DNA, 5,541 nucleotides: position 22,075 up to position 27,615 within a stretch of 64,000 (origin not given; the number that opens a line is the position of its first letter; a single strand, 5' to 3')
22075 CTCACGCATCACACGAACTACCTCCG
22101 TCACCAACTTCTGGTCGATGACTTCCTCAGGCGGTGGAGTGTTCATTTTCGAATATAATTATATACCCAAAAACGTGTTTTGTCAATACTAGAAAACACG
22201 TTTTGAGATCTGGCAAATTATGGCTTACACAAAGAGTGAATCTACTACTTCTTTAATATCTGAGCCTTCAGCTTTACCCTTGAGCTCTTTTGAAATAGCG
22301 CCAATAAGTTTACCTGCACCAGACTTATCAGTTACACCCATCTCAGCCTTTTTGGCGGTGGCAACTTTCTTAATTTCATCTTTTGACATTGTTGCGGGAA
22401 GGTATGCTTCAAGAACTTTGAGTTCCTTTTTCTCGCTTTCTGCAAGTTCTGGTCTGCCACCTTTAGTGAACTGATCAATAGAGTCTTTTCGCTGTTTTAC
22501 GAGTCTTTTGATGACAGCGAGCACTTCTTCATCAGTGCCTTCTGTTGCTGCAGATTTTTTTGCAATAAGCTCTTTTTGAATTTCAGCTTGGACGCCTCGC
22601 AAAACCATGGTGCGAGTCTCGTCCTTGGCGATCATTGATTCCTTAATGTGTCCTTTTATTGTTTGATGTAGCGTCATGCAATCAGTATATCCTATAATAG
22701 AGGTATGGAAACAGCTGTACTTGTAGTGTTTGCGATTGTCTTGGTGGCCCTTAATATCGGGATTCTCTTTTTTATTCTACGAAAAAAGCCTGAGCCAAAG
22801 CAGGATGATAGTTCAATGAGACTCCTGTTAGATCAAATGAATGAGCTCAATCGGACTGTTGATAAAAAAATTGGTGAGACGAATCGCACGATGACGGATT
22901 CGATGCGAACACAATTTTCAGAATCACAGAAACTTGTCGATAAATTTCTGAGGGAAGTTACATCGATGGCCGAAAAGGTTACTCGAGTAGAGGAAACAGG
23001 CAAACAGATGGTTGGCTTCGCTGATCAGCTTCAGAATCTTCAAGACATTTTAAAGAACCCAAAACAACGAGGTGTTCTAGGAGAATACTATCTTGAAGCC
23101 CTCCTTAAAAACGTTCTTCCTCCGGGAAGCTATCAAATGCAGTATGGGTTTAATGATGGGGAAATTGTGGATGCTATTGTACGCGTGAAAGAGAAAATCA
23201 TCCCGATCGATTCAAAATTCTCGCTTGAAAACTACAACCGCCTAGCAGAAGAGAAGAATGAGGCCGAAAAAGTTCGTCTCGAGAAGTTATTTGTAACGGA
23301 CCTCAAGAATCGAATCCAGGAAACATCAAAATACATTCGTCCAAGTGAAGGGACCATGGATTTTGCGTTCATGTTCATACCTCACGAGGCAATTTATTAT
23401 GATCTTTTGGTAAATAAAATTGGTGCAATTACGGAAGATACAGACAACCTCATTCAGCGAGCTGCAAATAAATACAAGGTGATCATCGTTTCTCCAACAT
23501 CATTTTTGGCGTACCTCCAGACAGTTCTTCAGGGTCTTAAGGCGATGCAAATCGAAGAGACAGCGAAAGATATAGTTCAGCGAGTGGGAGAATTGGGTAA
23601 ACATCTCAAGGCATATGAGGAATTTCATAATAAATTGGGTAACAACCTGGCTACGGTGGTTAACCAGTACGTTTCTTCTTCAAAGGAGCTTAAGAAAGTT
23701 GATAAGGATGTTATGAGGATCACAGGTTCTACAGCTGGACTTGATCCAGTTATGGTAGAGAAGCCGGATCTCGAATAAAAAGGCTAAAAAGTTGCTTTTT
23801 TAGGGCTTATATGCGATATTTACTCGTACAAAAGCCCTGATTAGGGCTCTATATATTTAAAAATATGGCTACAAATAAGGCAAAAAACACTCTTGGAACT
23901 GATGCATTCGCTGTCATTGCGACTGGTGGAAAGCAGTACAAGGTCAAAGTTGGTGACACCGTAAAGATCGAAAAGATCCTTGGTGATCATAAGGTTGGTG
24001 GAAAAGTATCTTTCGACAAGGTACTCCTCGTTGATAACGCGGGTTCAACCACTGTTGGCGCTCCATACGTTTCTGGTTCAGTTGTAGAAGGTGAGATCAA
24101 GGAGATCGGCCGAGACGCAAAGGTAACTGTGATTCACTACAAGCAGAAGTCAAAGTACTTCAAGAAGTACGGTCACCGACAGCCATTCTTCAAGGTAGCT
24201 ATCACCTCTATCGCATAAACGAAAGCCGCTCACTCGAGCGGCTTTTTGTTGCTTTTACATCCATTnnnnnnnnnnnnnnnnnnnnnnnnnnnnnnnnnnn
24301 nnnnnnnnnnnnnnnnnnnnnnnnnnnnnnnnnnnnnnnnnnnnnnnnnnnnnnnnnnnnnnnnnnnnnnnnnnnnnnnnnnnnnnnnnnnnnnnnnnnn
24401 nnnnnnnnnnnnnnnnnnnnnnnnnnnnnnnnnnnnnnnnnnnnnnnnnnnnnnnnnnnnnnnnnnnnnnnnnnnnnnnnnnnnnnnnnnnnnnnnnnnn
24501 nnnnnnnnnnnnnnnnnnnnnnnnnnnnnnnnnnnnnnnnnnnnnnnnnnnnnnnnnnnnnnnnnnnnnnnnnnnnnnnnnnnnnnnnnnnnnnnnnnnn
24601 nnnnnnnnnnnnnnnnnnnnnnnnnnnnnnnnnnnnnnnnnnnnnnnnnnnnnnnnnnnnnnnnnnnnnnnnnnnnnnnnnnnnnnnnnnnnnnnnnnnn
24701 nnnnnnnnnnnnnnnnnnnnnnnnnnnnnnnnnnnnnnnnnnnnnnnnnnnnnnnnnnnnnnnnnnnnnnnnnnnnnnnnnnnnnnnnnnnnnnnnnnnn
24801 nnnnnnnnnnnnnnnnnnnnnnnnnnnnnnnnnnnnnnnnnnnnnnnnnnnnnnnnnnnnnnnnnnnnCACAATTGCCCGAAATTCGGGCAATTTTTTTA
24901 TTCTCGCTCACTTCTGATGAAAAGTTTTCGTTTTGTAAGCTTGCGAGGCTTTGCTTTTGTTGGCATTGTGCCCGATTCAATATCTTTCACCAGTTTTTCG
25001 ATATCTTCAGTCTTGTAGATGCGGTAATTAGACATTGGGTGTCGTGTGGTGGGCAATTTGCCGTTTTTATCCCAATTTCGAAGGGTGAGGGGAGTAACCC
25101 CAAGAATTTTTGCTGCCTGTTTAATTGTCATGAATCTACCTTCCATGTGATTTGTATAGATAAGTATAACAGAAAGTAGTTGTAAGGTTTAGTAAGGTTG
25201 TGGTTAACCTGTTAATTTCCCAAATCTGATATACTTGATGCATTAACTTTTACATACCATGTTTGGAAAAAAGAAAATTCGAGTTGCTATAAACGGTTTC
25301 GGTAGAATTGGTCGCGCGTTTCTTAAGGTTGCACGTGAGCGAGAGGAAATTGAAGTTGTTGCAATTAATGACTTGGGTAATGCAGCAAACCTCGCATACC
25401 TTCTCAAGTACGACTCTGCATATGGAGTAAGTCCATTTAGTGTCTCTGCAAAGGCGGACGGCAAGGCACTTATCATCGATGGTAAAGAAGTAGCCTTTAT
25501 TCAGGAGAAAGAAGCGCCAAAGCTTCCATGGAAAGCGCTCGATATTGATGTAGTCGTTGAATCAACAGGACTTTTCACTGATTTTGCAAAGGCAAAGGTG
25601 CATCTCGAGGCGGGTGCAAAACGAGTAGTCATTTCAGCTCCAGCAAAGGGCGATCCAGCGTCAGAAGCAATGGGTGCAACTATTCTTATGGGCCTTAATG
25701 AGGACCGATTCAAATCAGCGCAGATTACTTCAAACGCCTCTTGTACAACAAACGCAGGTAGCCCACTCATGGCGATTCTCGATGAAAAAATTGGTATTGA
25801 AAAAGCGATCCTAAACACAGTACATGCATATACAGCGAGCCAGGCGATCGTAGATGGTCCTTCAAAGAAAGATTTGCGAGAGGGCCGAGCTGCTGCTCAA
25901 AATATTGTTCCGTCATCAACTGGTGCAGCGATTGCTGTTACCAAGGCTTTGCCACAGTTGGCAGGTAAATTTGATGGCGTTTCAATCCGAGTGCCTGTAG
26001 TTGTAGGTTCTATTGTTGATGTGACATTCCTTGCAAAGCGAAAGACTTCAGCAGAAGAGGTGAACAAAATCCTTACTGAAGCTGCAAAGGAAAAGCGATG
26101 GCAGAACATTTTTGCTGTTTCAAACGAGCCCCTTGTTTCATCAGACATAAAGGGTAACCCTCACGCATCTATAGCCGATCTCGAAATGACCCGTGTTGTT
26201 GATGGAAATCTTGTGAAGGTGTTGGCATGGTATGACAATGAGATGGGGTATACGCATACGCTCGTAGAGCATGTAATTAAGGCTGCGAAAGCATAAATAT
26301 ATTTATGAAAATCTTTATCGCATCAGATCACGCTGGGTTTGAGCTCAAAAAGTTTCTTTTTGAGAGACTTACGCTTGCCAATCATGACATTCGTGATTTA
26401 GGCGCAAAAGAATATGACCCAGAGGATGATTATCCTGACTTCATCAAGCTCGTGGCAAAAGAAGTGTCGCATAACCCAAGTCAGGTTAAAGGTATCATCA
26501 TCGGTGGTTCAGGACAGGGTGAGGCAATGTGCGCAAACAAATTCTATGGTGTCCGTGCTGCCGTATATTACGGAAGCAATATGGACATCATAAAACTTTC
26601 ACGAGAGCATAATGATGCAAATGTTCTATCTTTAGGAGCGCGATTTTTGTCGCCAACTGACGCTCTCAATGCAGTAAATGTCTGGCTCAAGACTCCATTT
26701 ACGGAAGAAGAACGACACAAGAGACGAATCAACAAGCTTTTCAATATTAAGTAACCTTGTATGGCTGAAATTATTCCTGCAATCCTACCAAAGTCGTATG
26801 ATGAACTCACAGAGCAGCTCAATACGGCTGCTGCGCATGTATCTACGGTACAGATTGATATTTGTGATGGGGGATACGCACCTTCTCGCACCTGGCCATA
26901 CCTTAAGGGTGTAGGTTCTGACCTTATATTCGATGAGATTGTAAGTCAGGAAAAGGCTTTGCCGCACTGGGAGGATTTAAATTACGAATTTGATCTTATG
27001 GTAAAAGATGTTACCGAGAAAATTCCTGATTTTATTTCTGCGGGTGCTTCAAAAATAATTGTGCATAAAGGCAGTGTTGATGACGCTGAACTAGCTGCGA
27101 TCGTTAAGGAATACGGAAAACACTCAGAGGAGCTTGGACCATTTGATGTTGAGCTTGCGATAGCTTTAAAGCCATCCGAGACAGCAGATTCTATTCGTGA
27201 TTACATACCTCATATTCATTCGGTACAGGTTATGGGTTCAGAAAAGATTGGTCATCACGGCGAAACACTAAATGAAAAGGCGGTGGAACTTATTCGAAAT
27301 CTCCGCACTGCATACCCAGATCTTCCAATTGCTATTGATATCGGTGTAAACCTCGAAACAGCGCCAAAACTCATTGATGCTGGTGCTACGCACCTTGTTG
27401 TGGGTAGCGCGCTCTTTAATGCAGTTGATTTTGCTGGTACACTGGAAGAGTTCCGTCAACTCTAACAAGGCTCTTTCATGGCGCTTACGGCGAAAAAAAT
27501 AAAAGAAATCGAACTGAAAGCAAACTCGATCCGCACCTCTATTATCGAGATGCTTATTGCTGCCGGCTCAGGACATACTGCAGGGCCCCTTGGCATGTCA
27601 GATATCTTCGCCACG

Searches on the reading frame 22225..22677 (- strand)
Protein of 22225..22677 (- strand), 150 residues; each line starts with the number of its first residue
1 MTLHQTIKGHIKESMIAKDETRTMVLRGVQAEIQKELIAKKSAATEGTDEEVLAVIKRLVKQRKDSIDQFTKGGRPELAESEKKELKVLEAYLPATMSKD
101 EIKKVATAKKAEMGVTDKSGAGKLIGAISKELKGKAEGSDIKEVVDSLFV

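Call 97: search_protein_families(library=pfam, proteins=[window:22225-22677:-], max_evalue=0.01)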
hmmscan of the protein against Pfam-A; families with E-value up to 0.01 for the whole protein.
window:22225-22677:- (150 aa): 1 family
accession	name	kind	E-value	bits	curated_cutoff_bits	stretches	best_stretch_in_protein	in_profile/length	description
PF09424.15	YqeY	-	3.7e-38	131.3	27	1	5-147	2-141/143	Yqey-like protein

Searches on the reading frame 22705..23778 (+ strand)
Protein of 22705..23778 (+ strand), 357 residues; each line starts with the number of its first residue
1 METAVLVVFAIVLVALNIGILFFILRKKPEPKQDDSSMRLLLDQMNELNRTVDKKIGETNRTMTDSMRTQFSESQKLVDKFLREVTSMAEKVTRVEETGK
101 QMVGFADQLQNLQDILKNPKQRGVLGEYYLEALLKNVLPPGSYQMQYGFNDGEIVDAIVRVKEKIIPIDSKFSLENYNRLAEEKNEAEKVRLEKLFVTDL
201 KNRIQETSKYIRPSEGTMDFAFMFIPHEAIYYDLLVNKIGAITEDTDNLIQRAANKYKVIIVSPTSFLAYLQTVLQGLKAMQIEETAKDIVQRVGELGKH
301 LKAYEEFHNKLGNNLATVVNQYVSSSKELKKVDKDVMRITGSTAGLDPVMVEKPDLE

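Call 31: search_protein_families(library=pfam, proteins=[window:22705-23778:+], max_evalue=0.00001)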
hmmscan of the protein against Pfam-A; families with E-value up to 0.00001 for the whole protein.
window:22705-23778:+ (357 aa): 1 family
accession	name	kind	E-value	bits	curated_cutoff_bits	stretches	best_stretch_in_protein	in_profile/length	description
PF02646.22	RmuC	-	5.1e-49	167.4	26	1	63-334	6-272/291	RmuC family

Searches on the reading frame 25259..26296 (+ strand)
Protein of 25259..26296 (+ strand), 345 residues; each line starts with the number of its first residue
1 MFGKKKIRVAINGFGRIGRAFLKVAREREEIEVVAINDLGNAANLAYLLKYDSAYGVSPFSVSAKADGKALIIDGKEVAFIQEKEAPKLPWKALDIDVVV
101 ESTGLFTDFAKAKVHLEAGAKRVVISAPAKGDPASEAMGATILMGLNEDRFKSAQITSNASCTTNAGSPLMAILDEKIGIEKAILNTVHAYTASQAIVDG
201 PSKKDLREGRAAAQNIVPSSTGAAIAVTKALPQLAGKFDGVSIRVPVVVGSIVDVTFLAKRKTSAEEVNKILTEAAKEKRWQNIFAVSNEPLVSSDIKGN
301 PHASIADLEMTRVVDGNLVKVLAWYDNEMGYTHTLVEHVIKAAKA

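Call 31: search_protein_families(library=pfam, proteins=[window:25259-26296:+], max_evalue=0.00001)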
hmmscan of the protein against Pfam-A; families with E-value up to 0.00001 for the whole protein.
window:25259-26296:+ (345 aa): 2 families
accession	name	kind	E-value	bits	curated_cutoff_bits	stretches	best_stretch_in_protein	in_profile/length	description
PF02800.25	Gp_dh_C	-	1.3e-54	184.5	24.4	1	169-325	3-158/158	Glyceraldehyde 3-phosphate dehydrogenase, C-terminal domain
PF00044.30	Gp_dh_N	-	1.4e-34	118.8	31.7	1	7-108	1-100/101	Glyceraldehyde 3-phosphate dehydrogenase, NAD binding domain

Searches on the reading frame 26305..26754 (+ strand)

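Call 31: search_protein_families(library=pfam, proteins=[window:26305-26754:+], max_evalue=0.00001)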
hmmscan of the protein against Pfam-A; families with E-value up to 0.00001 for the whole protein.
window:26305-26754:+ (149 aa): 1 family
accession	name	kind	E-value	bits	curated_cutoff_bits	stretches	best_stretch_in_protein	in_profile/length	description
PF02502.23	LacAB_rpiB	-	1.9e-41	141.7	24.7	1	3-145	1-138/138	Ribose/Galactose Isomerase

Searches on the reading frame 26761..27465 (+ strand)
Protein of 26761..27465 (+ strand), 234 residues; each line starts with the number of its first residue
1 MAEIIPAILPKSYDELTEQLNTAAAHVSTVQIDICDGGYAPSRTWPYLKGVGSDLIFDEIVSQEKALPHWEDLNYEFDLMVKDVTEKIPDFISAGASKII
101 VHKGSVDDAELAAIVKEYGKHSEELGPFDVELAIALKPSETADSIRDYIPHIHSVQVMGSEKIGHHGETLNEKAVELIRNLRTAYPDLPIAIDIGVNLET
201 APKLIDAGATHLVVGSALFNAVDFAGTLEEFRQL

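Call 31: search_protein_families(library=pfam, proteins=[window:26761-27465:+], max_evalue=0.00001)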
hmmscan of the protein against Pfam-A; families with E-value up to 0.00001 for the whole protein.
window:26761-27465:+ (234 aa): 1 family
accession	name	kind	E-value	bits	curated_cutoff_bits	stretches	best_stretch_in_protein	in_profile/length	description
PF00834.25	Ribul_P_3_epim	-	1.1e-19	71.1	21.1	1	4-219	2-198/198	Ribulose-phosphate 3 epimerase family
